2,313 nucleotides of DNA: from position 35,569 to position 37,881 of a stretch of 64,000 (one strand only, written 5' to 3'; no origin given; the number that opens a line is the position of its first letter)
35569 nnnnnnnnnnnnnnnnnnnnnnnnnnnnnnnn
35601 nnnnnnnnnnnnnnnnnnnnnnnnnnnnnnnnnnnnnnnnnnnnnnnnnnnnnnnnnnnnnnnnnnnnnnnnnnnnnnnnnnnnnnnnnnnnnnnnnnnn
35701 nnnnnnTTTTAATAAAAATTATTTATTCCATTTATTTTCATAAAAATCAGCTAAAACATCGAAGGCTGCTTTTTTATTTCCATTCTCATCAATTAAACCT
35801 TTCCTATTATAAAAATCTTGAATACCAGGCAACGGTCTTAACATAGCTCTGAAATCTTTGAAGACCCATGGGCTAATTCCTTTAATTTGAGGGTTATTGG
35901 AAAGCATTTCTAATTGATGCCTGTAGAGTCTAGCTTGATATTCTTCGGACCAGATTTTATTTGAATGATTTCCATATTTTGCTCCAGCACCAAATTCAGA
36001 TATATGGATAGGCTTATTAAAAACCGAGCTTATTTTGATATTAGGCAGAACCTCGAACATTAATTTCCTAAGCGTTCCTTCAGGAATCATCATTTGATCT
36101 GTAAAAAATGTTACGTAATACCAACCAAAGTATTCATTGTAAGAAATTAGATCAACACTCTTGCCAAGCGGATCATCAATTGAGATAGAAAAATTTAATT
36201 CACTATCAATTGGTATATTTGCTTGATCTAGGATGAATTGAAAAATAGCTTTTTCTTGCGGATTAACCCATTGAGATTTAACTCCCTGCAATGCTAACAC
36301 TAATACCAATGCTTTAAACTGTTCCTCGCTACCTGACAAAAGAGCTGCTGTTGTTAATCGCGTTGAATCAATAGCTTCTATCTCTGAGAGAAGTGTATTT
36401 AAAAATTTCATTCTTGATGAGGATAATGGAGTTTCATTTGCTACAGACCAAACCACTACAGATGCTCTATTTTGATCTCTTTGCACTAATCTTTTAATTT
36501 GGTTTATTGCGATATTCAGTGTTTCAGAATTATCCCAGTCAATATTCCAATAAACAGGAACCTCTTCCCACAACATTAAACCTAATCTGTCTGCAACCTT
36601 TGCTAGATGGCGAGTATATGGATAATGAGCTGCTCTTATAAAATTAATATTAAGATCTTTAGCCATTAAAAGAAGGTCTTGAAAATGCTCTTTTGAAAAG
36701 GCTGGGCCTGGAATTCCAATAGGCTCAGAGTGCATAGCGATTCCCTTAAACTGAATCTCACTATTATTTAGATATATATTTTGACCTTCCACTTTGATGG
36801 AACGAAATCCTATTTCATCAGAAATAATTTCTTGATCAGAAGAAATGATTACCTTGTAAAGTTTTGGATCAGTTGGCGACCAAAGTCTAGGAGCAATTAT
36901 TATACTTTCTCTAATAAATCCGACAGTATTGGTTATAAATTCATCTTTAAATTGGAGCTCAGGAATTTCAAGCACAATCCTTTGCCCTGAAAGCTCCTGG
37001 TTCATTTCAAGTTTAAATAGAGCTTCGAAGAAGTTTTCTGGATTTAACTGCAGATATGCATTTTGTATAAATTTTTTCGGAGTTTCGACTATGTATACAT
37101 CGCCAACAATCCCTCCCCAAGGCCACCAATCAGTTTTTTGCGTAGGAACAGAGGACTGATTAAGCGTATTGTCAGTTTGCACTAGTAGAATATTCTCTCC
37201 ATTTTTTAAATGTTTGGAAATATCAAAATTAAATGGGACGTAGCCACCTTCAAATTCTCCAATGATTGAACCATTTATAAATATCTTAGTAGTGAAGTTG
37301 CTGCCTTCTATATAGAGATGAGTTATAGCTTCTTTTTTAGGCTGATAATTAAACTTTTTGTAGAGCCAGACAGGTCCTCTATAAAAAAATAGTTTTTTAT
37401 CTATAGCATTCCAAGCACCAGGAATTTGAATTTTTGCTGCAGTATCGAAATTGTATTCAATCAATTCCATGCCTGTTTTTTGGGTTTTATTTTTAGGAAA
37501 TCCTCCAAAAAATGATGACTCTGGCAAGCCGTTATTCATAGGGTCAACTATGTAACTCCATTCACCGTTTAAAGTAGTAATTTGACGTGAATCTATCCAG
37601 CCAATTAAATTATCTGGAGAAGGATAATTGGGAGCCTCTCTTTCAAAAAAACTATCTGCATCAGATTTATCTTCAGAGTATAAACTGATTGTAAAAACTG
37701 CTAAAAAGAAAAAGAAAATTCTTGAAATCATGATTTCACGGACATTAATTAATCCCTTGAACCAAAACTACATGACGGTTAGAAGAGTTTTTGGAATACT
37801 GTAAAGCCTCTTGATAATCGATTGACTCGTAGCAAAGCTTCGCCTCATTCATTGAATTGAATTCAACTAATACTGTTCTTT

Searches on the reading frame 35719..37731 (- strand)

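Call 50: search_protein_families(library=pfam, proteins=[window:35719-37731:-], max_evalue=0.001)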
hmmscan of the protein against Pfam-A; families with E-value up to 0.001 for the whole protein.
window:35719-37731:- (670 aa): 4 families
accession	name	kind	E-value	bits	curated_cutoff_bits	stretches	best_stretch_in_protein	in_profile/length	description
PF02836.23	Glyco_hydro_2_C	-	7.2e-25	88.2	21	1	312-461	1-159/302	Glycosyl hydrolases family 2, TIM barrel domain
PF02837.24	Glyco_hydro_2_N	-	5.8e-15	56.1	28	1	52-218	2-169/169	Glycosyl hydrolases family 2, sugar binding domain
PF22666.2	Glyco_hydro_2_N2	-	8.9e-08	32.8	27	1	121-201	49-132/167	Glycosyl hydrolase 2 galactose-binding domain-like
PF00703.27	Glyco_hydro_2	-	2.3e-05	25.5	23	1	275-310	69-109/109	Glycosyl hydrolases family 2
